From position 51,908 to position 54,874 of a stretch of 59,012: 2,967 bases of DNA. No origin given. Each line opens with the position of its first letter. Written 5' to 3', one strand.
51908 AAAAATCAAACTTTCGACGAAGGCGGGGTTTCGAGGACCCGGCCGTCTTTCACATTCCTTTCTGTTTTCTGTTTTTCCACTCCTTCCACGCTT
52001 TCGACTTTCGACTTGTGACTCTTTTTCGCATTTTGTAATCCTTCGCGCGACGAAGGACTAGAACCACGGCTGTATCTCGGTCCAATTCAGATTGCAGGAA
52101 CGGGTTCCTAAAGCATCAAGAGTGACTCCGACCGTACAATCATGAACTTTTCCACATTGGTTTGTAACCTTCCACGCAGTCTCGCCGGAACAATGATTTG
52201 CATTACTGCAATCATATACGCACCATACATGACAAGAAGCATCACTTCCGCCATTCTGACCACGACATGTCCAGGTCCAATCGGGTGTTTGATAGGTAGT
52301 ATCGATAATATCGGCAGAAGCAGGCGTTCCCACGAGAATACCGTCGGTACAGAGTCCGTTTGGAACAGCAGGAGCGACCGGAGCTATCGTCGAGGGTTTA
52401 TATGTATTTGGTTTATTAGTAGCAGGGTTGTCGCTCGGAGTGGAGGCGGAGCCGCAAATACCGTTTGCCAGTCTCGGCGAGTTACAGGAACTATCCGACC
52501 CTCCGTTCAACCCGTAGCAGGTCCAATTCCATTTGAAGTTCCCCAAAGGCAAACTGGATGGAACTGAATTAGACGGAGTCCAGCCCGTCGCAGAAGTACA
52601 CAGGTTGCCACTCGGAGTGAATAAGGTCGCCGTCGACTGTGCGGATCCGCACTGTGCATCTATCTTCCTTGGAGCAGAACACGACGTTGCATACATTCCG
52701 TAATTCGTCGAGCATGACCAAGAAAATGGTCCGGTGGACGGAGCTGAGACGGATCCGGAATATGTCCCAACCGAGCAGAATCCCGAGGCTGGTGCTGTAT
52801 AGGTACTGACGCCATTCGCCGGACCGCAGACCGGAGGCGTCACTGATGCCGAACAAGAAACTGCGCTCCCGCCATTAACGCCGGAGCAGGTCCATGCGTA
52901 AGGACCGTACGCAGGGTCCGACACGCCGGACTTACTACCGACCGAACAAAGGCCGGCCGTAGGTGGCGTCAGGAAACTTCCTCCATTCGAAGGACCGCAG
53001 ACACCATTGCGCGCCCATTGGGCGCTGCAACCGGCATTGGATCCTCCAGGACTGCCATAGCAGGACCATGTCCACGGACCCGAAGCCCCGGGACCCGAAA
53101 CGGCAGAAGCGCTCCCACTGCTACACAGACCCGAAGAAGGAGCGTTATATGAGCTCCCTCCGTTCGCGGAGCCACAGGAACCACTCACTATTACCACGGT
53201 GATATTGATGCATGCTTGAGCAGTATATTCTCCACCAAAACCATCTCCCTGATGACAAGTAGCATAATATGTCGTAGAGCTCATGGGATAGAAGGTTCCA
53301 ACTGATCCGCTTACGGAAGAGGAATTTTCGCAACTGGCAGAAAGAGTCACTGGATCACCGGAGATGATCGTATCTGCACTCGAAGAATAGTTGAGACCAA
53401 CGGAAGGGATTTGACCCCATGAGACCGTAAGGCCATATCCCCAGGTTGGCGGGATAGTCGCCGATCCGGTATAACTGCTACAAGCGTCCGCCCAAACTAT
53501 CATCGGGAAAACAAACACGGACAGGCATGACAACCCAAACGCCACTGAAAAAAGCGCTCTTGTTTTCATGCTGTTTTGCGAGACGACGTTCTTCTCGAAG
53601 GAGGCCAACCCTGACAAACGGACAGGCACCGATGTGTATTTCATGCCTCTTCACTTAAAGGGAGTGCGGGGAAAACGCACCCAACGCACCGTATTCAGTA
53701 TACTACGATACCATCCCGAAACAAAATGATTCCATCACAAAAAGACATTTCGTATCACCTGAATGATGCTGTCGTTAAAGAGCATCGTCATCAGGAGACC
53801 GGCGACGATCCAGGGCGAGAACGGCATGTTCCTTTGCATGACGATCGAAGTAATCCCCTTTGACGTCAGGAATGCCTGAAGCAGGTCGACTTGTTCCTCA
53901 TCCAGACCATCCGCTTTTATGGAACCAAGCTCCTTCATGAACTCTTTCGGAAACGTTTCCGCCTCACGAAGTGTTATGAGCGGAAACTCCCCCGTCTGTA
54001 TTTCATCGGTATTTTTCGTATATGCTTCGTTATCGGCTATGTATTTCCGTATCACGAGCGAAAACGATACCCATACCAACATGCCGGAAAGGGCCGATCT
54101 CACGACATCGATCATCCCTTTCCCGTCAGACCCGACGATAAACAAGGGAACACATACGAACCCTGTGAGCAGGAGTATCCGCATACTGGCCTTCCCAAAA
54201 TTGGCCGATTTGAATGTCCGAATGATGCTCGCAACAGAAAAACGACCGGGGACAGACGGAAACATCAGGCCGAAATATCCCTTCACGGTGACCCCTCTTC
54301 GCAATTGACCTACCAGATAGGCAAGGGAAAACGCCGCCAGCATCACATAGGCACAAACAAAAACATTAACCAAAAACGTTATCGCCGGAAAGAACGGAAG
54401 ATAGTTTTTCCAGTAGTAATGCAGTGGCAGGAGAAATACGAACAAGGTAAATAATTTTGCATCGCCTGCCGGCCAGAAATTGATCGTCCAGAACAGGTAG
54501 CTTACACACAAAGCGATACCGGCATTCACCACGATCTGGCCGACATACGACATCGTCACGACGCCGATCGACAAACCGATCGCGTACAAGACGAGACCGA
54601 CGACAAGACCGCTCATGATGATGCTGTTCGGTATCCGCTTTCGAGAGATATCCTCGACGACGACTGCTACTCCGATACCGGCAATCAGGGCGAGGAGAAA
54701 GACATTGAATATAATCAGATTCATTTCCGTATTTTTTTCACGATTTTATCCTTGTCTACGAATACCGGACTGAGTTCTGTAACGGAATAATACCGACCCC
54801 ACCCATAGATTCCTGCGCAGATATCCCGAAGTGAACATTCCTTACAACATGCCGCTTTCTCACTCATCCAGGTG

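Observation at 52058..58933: Four tandem radical SAM paralogues packed with an A24-type intramembrane peptidase and a secreted 4-Cys-repeat protein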

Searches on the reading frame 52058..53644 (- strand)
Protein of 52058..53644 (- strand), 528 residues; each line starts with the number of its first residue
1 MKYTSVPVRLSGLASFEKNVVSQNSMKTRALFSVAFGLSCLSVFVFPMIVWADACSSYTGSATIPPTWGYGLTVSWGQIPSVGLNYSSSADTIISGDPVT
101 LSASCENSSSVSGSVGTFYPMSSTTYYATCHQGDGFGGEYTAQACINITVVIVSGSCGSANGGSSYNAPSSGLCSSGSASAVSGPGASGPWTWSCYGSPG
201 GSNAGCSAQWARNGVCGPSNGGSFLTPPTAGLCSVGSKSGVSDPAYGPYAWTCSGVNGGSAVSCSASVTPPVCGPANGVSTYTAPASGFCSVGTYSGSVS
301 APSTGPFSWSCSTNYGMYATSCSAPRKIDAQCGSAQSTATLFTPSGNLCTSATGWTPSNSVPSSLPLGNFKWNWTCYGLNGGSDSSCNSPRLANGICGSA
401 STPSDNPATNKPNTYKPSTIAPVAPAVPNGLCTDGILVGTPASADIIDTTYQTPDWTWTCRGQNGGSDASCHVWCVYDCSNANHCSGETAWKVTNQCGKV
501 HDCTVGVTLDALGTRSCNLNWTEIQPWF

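Call 3: search_protein_families(library=pfam, proteins=[window:52058-53644:-], max_evalue=0.01)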
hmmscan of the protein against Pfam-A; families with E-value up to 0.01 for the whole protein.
window:52058-53644:- (528 aa): 0 families

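Call 4: search_protein_families(library=ncbifam, proteins=[window:52058-53644:-], max_evalue=0.01)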
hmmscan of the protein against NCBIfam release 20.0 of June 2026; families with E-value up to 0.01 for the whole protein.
window:52058-53644:- (528 aa): 0 families

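Call 63: search_protein_families(library=padloc, proteins=[window:52058-53644:-], max_evalue=0.001)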
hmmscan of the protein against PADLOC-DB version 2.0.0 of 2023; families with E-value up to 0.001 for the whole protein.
window:52058-53644:- (528 aa): 0 families

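Call 66: search_solved_structures(query=window:52058-53644:-, max_evalue=10)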
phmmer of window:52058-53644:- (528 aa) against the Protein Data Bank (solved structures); distinct sequences matched with E-value up to 10: 0.

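Call 77: search_protein_representatives(protein=window:52058-53644:-)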
Query: 528 residues. Proteins with E-value up to 0.001 (for the whole library): 1969; up to 1e-10: 904; up to 1e-30: 251. The best 150 are listed.
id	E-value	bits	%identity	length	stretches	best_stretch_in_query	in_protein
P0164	5.9e-263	890.0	99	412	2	322-528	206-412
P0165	1.0e-196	671.3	47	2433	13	153-393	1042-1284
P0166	1.4e-156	538.8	49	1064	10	152-271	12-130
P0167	1.7e-142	492.3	45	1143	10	152-269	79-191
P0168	6.1e-131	454.2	50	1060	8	151-267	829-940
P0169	8.5e-126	437.2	42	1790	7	151-394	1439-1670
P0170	1.5e-119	416.6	46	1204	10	154-328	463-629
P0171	1.2e-114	400.4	43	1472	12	151-271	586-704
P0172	2.1e-112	393.0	40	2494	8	153-401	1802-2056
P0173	2.1e-104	366.6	47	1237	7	152-327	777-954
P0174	8.4e-104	364.6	52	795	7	153-328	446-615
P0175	6.6e-99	348.4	47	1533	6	151-268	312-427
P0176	1.1e-91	324.6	48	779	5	152-267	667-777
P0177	3.4e-91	323.0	51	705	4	273-528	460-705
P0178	4.3e-91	322.6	48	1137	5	150-264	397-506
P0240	1.7e-61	224.9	36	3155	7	190-401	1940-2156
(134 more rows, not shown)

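Call 78: search_protein_families(library=pfam, proteins=[P0165, P0169, P0172, P0166, P0175], max_evalue=0.001)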
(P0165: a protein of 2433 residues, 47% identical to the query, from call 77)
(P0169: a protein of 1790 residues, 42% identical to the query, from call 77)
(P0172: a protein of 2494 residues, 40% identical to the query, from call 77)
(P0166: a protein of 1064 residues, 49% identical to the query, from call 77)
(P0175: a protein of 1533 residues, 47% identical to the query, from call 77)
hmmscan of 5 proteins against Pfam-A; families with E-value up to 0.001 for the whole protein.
P0165 (2433 aa): 0 families

P0169 (1790 aa): 0 families

P0172 (2494 aa): 1 family
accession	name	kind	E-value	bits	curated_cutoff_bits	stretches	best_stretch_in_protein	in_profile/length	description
PF06986.16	F_T4SS_TraN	-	2.1e-17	64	23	1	578-822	6-227/240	F-type Type IV secretion system, TraN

P0166 (1064 aa): 0 families

P0175 (1533 aa): 1 family
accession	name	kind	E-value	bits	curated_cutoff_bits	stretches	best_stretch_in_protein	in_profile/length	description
PF19501.5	PcRGLX_1st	-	2.9e-07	30.6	22.1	1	885-936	18-70/83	PcRGLX-like N-terminal RIFT barrel domain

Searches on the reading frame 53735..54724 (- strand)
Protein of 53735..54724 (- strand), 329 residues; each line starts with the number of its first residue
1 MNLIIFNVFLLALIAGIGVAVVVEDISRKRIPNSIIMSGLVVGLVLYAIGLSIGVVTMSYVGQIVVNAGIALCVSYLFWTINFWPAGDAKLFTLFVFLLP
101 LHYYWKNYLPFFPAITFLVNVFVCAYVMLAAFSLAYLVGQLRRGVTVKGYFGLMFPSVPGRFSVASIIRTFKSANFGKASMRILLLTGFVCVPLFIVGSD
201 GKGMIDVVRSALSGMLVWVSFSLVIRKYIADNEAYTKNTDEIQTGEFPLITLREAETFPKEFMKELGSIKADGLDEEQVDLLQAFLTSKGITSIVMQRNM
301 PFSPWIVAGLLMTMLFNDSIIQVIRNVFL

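Call 3: search_protein_families(library=pfam, proteins=[window:53735-54724:-], max_evalue=0.01)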
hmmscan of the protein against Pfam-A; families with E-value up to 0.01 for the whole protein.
window:53735-54724:- (329 aa): 1 family
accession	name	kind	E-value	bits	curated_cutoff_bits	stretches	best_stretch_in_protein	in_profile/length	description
PF01478.23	Peptidase_A24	-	5.1e-06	27.3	26.5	1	14-125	3-100/104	Type IV leader peptidase family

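Call 4: search_protein_families(library=ncbifam, proteins=[window:53735-54724:-], max_evalue=0.01)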
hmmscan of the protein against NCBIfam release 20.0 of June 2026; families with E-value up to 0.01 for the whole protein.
window:53735-54724:- (329 aa): 0 families

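Call 38: find_homologous_proteins(query=window:53735-54724:-, max_evalue=0.00001)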
Query window:53735-54724:- (329 aa): 17 proteins with E <= 0.00001 among 7601 candidates.
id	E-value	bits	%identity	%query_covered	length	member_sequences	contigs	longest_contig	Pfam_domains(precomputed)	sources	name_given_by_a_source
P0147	1.5e-207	706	100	100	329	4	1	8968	PF01478.24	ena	-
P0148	8.7e-86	306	47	98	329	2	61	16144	-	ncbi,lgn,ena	-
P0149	6.0e-85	303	47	99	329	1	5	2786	-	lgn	-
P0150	4.4e-81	291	44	98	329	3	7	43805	-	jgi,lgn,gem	-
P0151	1.6e-73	266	41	97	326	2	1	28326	-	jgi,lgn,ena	-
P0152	2.4e-73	265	45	93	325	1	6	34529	-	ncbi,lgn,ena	-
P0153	1.6e-72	263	44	97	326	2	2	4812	-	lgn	-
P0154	4.2e-69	251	42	97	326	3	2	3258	PF01478.24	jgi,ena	-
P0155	1.3e-67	247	39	98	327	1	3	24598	PF01478.24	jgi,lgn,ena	-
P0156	5.1e-66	241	42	95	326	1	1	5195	PF01478.24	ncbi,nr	ncbi:MAG: hypothetical protein HGA61_04160 [Candidatus Moranbacteria bacterium]|nr:hypothetical prot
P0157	1.3e-61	227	39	100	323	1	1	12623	-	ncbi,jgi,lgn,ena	ncbi:MAG: hypothetical protein WCJ25_04165 [Candidatus Moraniibacteriota bacterium]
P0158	1.5e-54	204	33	98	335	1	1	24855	PF01478.24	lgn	-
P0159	5.3e-44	169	30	97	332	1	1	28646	PF01478.24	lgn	-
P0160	1.2e-33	135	32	97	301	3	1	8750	-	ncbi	-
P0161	2.5e-11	62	39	34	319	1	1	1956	PF01478.24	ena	-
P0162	2.1e-10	59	24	96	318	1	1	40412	PF01478.24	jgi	jgi:hypothetical protein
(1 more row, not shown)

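Call 45: predict_structure(alignment_id=A2)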
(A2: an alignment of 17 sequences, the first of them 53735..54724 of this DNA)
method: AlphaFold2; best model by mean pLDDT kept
length: 329 residues; sequences in the alignment: 17
mean_pLDDT: 75.3   pTM: 0.68
mean pLDDT of the five models: 75.3, 75.0, 71.5, 71.3, 66.8
residues with pLDDT >= 90: 29; 70-90: 201; 50-70: 70; < 50: 29
segments of 3 or more residues with pLDDT < 50: 107-111, 154-175
pLDDT, mean of each block of 10 residues (from residue 1): 79 86 79 87 91 87 85 80 81 89 58 77 85 84 71 46 43 50 59 52 62 70 73 81 83 69 85 87 91 82 85 79 68
secondary structure, 60 per line:
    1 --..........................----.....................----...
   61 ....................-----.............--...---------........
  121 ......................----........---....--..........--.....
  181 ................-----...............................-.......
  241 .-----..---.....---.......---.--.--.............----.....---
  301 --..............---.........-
elements in order: H3-28 H33-53 H58-80 H86-98 H113-142 H147-154 H158-161 H164-173 H176-196 H202-232 E234-238 H252-256 H260-266 H276-288 E293-297 H303-316 H320-328

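Call 49: fold_search(model_id=the predicted structure, library=pdb)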
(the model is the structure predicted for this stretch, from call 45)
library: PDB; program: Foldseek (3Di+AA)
matches with E <= 10: 34; with E <= 0.001: 0
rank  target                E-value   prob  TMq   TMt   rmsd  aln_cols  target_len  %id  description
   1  7x1w_B                1.1e+00  0.08  0.17  0.12  22.2       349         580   13  Cryo-EM structure of human ABCD1 E630Q in the presence of ATP in inward-facing state (released 2023-03-22)
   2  8szc_C                1.5e+00  0.08  0.17  0.12  21.5       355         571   14  Heterodimeric ABC transporter BmrCD in the inward-facing conformation bound to substrate and ATP: BmrCD_IF-1HT/ATP (released 2023-11-15)
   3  7ocy_A                1.5e+00  0.04  0.13  0.09  24.0       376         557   12  Enterococcus faecalis EfrCD in complex with a nanobody (released 2022-05-18)
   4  8wcx_B                1.9e+00  0.04  0.13  0.08  27.4       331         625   14  Cryo-EM structure of MsRv1273c/72c from Mycobacterium smegmatis in the AMPPNP-bound IFasym-1 state (released 2025-03-26)
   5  7x0z_A                2.1e+00  0.03  0.13  0.10  23.3       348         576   16  Cryo-EM structure of human ABCD1 E630Q in the presence of ATP and Magnesium in outward-facing state (released 2023-03-22)
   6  9cur_C                2.2e+00  0.04  0.14  0.10  21.3       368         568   14  BmrCD in the inward-facing conformation bound to Hoechsts and lipids (released 2025-08-13)
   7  7xec_B                2.2e+00  0.02  0.12  0.09  23.3       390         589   14  Cryo-EM structure of human ABCD1 E630Q in the presence of ATP in inward-facing state 2 (released 2023-03-29)
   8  4ry2_A                2.3e+00  0.04  0.14  0.08  23.5       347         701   12  Crystal structure of the peptidase-containing ABC transporter PCAT1 (released 2015-07-22)
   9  9cup_C                2.7e+00  0.03  0.13  0.09  22.8       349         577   13  BmrCD in inward-facing conformation bound to Hoechsts (released 2025-08-13)
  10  3qf4_A                3.5e+00  0.02  0.12  0.08  21.5       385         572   11  Crystal structure of a heterodimeric ABC transporter in its inward-facing conformation (released 2012-03-28)
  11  7x07_A                3.7e+00  0.02  0.14  0.09  21.2       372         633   12  Cryo-EM structure of human ABCD1 in the presence of C26:0 (released 2023-03-22)
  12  8t3k_C                3.7e+00  0.02  0.10  0.07  24.1       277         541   15  Heterodimeric ABC transporter BmrCD in the inward-facing conformation bound to ATP: BmrCD_IF-ATP2 (released 2023-11-29)
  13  2yfb_A                3.9e+00  0.03  0.12  0.16  19.8       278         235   12  X-ray structure of McpS ligand binding domain in complex with succinate (released 2012-04-18)
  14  6nr4_A                3.9e+00  0.03  0.16  0.08  25.9       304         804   14  Cryo-EM structure of the TRPM8 ion channel with low occupancy icilin, PI(4,5)P2, and calcium (released 2019-02-20)
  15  8hf4_A                4.2e+00  0.03  0.16  0.11  21.6       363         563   13  Cryo-EM structure of nucleotide-bound ComA at outward-facing state with EC gate closed conformation (released 2023-10-04)
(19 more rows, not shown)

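Call 50: search_solved_structures(query=A2, max_evalue=10, show_alignments=2)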
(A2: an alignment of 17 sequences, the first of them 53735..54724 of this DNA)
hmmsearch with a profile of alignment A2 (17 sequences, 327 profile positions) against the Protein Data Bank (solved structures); distinct sequences matched with E-value up to 10: 0.

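Call 52: search_protein_families(library=pfam, alignment_id=A2, max_evalue=0.01)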
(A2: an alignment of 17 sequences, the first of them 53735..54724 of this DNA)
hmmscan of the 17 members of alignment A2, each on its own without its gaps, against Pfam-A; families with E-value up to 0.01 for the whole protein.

A. member 1, window:53735-54724:- (329 aa): 1 family
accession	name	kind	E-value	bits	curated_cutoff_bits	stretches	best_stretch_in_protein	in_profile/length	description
PF01478.23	Peptidase_A24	-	5.1e-06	27.3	26.5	1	14-125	3-100/104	Type IV leader peptidase family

B. families by the number of members that match (of 17 scanned): 1 family
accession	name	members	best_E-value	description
PF01478.23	Peptidase_A24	16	3.9e-06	Type IV leader peptidase family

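Call 63: search_protein_families(library=padloc, proteins=[window:53735-54724:-], max_evalue=0.001)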
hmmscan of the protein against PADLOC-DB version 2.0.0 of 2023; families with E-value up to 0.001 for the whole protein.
window:53735-54724:- (329 aa): 0 families
